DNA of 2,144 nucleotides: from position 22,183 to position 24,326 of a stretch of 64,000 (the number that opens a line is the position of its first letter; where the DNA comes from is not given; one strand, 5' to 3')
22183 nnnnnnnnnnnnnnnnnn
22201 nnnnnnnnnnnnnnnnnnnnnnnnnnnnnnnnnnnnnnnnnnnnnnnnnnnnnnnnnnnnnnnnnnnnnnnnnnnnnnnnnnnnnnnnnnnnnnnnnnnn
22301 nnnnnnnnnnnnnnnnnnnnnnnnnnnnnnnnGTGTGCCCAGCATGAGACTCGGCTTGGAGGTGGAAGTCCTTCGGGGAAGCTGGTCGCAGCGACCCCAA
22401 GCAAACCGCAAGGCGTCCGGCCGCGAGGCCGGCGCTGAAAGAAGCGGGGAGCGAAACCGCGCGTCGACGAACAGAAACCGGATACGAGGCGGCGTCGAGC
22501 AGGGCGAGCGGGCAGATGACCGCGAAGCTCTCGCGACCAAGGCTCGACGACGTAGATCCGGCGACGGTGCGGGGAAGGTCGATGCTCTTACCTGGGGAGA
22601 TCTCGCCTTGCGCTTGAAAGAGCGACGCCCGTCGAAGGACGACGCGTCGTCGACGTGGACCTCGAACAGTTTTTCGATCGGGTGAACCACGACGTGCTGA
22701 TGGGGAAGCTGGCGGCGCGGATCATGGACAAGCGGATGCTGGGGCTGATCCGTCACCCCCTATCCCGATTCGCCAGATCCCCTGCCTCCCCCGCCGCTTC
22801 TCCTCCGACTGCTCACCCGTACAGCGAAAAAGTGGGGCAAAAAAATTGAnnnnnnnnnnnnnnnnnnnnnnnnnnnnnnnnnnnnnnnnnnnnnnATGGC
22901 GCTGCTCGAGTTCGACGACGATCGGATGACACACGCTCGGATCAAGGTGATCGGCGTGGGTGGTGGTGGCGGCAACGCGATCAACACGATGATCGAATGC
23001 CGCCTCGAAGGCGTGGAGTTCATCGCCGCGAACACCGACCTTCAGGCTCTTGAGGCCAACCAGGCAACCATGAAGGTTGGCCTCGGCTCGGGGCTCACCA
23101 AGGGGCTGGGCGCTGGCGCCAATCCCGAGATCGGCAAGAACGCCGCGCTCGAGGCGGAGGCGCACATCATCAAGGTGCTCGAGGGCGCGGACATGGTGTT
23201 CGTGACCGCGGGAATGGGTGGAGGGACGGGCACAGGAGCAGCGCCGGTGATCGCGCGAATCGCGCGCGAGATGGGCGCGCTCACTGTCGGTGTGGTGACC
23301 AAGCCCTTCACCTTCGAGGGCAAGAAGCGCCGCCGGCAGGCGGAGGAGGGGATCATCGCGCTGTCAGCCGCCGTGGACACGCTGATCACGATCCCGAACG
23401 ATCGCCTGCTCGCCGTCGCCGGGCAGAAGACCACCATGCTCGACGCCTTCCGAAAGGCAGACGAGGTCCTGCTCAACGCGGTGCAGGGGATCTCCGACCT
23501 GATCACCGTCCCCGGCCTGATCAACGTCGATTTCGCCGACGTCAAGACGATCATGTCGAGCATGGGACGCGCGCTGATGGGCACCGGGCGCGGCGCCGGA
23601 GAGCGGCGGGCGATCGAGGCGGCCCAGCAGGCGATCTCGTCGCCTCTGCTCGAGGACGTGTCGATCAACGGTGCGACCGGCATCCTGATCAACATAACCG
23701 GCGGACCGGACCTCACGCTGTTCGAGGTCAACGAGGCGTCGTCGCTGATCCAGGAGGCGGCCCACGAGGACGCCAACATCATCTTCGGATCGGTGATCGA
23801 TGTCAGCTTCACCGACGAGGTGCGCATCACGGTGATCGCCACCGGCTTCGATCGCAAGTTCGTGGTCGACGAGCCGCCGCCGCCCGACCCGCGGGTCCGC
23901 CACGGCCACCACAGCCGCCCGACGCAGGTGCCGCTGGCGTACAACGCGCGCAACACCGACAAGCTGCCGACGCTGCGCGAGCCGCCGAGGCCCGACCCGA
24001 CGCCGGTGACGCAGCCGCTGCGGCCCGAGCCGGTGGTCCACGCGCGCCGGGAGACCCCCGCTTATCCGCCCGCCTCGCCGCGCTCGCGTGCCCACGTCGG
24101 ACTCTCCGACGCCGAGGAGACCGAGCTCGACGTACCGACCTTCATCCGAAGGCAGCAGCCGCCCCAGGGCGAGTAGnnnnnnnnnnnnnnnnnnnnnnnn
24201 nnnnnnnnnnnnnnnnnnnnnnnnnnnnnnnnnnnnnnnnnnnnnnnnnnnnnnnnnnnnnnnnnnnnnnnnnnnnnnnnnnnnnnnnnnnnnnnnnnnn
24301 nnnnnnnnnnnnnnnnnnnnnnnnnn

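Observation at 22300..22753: Group II intron scar inserted exactly after an intrinsic terminator (class C-like homing site)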

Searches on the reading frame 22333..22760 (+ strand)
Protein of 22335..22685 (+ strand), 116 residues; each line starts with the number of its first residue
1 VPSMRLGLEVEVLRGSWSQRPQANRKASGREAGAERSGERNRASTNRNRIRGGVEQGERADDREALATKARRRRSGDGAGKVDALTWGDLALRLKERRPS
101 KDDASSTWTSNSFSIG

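Call 4: search_protein_families(library=pfam, proteins=[window:22335-22685:+], max_evalue=10)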
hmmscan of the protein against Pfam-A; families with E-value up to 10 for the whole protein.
window:22335-22685:+ (116 aa): 0 families

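Call 28: search_solved_structures(query=L002:2971-4278:+, max_evalue=0.001)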
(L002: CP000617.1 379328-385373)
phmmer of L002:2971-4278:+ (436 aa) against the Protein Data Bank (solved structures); distinct sequences matched with E-value up to 0.001: 27.
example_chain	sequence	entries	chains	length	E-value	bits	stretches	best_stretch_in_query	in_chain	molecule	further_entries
6ar1_A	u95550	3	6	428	5.1e-156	523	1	25-433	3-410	GsI-IIC RT | Trt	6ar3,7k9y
7uim_D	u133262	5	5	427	1.6e-108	366.5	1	23-432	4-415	Group II intron reverse transcriptase/maturase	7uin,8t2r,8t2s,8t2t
5hhj_A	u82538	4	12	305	1.4e-83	284.3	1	22-302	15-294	Retron-type reverse transcriptase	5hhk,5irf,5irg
5hhl_A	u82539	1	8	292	1.7e-83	284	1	23-298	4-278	Retron-type reverse transcriptase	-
5g2x_C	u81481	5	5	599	4e-43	151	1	25-245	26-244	GROUP II INTRON-ENCODED PROTEIN LTRA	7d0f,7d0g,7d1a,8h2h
6me0_C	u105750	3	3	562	1.4e-33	119.6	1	38-369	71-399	Maturase reverse transcriptase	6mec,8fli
7kft_D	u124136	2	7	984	7.7e-30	107.2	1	75-298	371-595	Cas6-RT-Cas1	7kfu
9d5x_A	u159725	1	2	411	2.5e-15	59.4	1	90-369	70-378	Group II intron-like 4 reverse transcriptase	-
9d4s_A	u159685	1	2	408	2.8e-15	59.3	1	90-369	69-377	Group II intron-like 4 reverse transcriptase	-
9ioa_A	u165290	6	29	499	4.3e-15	58.6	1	69-253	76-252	RNA-dependent DNA polymerase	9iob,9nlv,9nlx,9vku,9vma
8bgj_A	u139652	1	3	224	4.3e-13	52.1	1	126-295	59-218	RNA-directed DNA polymerase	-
8ub7_A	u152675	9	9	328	1.8e-07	33.5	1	69-363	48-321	Reverse transcriptase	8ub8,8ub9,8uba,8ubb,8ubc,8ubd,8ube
9n69_E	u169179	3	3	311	1.9e-07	33.4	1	81-301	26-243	RNA-directed DNA polymerase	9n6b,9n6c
9c0i_A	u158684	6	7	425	1.2e-05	27.6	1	204-320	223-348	Reverse transcriptase/maturase family protein | Antiviral reverse transcriptase Drt2 | RNA-dependent DNA polymerase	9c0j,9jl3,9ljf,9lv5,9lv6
7v9u_A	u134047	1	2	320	1.2e-05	27.6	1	132-295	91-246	RNA-directed DNA polymerase from retron EC86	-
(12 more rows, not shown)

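Call 30: search_protein_families(library=ncbifam, proteins=[L002:2971-4278:+], max_evalue=0.01)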
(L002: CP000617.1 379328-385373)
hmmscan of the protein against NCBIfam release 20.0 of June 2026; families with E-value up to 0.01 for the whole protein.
L002:2971-4278:+ (436 aa): 7 families
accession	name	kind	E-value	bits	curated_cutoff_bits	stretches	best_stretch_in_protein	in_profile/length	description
TIGR04416.1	group_II_RT_mat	equivalog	2.4e-127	424.9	300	1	33-377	2-353/353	group II intron reverse transcriptase/maturase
NF038233.2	retron_St85_RT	exception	2.6e-19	69.6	235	1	81-325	22-256/289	retron St85 family RNA-directed DNA polymerase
NF041746.1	Drt2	equivalog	5e-14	52.3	390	1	208-322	220-343/416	antiviral reverse transcriptase Drt2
NF042941.1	Retron_TIR_antiphage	equivalog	5.7e-13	48.5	600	1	85-263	30-195/464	TIR domain-containing anti-phage reverse transcriptase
NF041747.1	Drt3a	equivalog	2.6e-12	46.8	200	1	155-320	111-293/412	antiviral reverse transcriptase Drt3a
NF038237.1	retron_Ec67_fus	exception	1.7e-11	43.3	450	1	85-249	38-202/572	retron Ec67 family RNA-directed DNA polymerase/endonuclease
NF041749.1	Drt4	equivalog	1.2e-06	27.8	450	1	211-285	194-267/489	antiviral reverse transcriptase Drt4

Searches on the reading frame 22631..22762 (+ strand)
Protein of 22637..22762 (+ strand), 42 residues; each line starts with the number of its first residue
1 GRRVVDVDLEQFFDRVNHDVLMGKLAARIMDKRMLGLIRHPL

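Call 4: search_protein_families(library=pfam, proteins=[window:22633-22755:+], max_evalue=10)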
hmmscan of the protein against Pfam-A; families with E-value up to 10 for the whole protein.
window:22633-22755:+ (41 aa): 0 families

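Call 8: find_homologous_proteins(query=window:22637-22762:+, max_evalue=0.001)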
Query seq(42 aa) (42 aa): 9 proteins with E <= 0.001 among 9 candidates.
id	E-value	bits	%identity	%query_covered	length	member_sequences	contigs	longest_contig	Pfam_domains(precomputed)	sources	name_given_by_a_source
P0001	2.6e-11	60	82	93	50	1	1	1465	-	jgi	-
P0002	3.1e-10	56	79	93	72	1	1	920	PF00078.33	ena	-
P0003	3.8e-9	53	74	93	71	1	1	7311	-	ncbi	-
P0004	9.0e-9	52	76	88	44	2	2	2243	-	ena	-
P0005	7.0e-8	49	74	93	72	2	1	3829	-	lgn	-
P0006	9.8e-8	49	73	88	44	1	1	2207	-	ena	-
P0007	8.7e-7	46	86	69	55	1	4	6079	-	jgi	jgi:retron-type reverse transcriptase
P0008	4.5e-6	43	81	74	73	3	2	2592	-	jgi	jgi:retron-type reverse transcriptase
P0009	1.8e-5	42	93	62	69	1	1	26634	-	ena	-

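Call 30: search_protein_families(library=ncbifam, proteins=[window:22631-22756:+], max_evalue=0.01)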
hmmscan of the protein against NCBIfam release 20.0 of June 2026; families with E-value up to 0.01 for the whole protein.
window:22631-22756:+ (42 aa): 2 families
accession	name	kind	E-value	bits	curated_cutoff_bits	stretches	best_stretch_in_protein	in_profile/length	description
TIGR04416.1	group_II_RT_mat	equivalog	4.2e-11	42.6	300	1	4-41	123-160/353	group II intron reverse transcriptase/maturase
NF041746.1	Drt2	equivalog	0.0088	15.2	390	1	6-29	129-152/416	antiviral reverse transcriptase Drt2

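Call 49: search_solved_structures(query=window:22631-22756:+, max_evalue=1, show_alignments=2)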
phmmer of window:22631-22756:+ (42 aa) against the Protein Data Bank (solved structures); distinct sequences matched with E-value up to 1: 4.
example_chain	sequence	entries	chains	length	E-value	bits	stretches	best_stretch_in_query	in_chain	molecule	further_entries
6ar1_A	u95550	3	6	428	2.1e-11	45.8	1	4-41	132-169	GsI-IIC RT | Trt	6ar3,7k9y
5hhl_A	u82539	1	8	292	1.6e-05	27.9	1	6-41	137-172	Retron-type reverse transcriptase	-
5hhj_A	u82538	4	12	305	2.5e-05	27.3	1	6-41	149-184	Retron-type reverse transcriptase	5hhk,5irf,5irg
7uim_D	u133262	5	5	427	2.6e-05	27.2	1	6-41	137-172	Group II intron reverse transcriptase/maturase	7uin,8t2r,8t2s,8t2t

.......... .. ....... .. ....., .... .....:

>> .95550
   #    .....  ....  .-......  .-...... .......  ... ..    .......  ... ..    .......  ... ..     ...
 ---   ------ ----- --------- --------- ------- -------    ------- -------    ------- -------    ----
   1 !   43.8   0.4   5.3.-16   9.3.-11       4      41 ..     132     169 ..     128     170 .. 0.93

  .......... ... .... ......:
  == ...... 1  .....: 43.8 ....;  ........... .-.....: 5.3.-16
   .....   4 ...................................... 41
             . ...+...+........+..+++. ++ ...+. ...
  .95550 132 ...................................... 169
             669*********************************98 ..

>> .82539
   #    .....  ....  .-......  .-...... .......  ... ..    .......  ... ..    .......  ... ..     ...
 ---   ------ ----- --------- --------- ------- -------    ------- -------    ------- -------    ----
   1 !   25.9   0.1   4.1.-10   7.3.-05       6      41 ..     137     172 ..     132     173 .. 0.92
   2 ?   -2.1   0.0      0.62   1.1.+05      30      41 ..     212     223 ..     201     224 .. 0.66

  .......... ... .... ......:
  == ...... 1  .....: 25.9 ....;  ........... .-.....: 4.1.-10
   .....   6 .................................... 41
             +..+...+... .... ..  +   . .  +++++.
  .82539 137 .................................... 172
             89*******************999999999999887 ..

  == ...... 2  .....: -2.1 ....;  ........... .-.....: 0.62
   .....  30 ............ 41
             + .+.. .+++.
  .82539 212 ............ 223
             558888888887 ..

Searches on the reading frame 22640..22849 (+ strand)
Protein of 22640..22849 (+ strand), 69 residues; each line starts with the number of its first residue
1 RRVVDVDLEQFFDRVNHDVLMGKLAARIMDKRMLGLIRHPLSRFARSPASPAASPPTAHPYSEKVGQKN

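Call 4: search_protein_families(library=pfam, proteins=[window:22640-22849:+], max_evalue=10)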
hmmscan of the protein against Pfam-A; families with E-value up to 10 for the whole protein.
window:22640-22849:+ (69 aa): 1 family
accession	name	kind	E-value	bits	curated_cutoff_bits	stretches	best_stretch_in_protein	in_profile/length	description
PF00078.32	RVT_1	-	0.0023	18.1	29.6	1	3-38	70-103/205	Reverse transcriptase (RNA-dependent DNA polymerase)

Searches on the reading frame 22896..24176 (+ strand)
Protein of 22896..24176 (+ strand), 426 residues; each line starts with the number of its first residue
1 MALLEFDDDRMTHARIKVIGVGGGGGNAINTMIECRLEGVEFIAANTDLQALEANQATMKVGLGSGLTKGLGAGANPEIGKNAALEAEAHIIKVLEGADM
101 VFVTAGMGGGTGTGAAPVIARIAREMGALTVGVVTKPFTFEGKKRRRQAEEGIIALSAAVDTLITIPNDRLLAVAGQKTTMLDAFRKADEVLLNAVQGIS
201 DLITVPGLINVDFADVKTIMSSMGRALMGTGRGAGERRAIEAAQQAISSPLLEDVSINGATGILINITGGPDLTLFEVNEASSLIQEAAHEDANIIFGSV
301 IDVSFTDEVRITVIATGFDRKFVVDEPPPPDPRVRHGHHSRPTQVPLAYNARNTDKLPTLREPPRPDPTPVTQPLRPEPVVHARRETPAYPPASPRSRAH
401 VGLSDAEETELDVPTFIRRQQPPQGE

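Call 23: find_related_loci(query=window:22896-24173:+, collection=genome_contigs, flank=7000)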
Query window:22896-24173:+ (426 aa) in genome_contigs; peptide patterns used: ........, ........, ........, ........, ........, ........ (x = any residue, [..] = any of these).
598 stretches matched a pattern (row limit reached: there are more); 580 encode a relative of the query (tblastn E <= 1e-3); the best 80 are kept; 80 distinct loci.
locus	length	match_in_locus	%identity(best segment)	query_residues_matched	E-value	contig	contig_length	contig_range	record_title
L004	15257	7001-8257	73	1-421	7e-163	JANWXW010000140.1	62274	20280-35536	MAG: Myxococcota bacterium isolate SKYG55 k141_595674, whole genome shotgun sequence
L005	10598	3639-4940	69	1-418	2e-162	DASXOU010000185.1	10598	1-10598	MAG TPA_asm: Polyangia bacterium isolate SMAG_U5390 k141_3105773, whole genome shotgun sequence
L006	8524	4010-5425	60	1-425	2e-143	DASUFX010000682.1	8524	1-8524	MAG TPA_asm: Kofleriaceae bacterium isolate SMAG_U1390 k141_1081859, whole genome shotgun sequence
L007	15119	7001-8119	69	1-370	3e-142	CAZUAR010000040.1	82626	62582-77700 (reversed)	MAG TPA_asm: uncultured Kofleriaceae bacterium isolate binchicken_co242_106 genome assembly, contig: NODE_806_length_826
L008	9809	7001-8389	60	1-420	4e-140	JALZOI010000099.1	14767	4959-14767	MAG: Myxococcota bacterium isolate MSU bin107 SD1459_NODE_787_length_14767_cov_2.933128, whole genome shotgun sequence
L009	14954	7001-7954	77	1-320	2e-137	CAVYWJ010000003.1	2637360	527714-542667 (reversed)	MAG: uncultured delta proteobacterium isolate MFD01275.bin.1.74 genome assembly, contig: contig_5079, whole genome shotg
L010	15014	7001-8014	74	1-336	1e-137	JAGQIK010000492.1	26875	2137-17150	MAG: Myxococcales bacterium isolate HKST-UBA02 k127_2465091, whole genome shotgun sequence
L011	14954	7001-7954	76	1-320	6e-137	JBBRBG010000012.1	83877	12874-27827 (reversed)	MAG: Haliangiales bacterium isolate Co_metawrap_2332 Cmw_2332_k141_13974231_length_83877_cov_10.8551, whole genome shotg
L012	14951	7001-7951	75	3-319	3e-136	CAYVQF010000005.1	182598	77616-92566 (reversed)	MAG TPA_asm: uncultured Myxococcales bacterium isolate SRP241326_co1_343 genome assembly, contig: NODE_101_length_182598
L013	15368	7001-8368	61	1-425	1e-134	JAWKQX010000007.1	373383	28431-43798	MAG: Kofleriaceae bacterium isolate BC1.218 BC1.218.fa-7, whole genome shotgun sequence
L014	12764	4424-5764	60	14-422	2e-133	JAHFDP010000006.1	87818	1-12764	MAG: Deltaproteobacteria bacterium isolate nzgw248 NODE_159_length_87819_cov_4.486476, whole genome shotgun sequence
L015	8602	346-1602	58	3-419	1e-132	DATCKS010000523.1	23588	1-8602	MAG TPA_asm: Thermodesulfobacteriota bacterium isolate SMAG_U7102 k141_250915, whole genome shotgun sequence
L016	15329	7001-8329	58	1-421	2e-132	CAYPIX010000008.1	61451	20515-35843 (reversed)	MAG TPA_asm: uncultured Kofleriaceae bacterium isolate binchicken_co258_157 genome assembly, contig: NODE_194_length_614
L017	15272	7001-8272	60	3-418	2e-131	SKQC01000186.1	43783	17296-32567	MAG: Myxococcales bacterium isolate CSSed162cmA_402 CSSed16-2cmA-764, whole genome shotgun sequence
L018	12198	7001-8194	58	3-419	6e-130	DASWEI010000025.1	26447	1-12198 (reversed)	MAG TPA_asm: Anaeromyxobacter sp. isolate SMAG_U2758 k141_978611, whole genome shotgun sequence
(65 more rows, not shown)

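Call 25: find_encoding_contigs(protein=window:22896-24176:+, flank=5000, max_places=6)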
Protein window:22896-24176:+ (426 aa): no gene with exactly this product is on record in the collection.
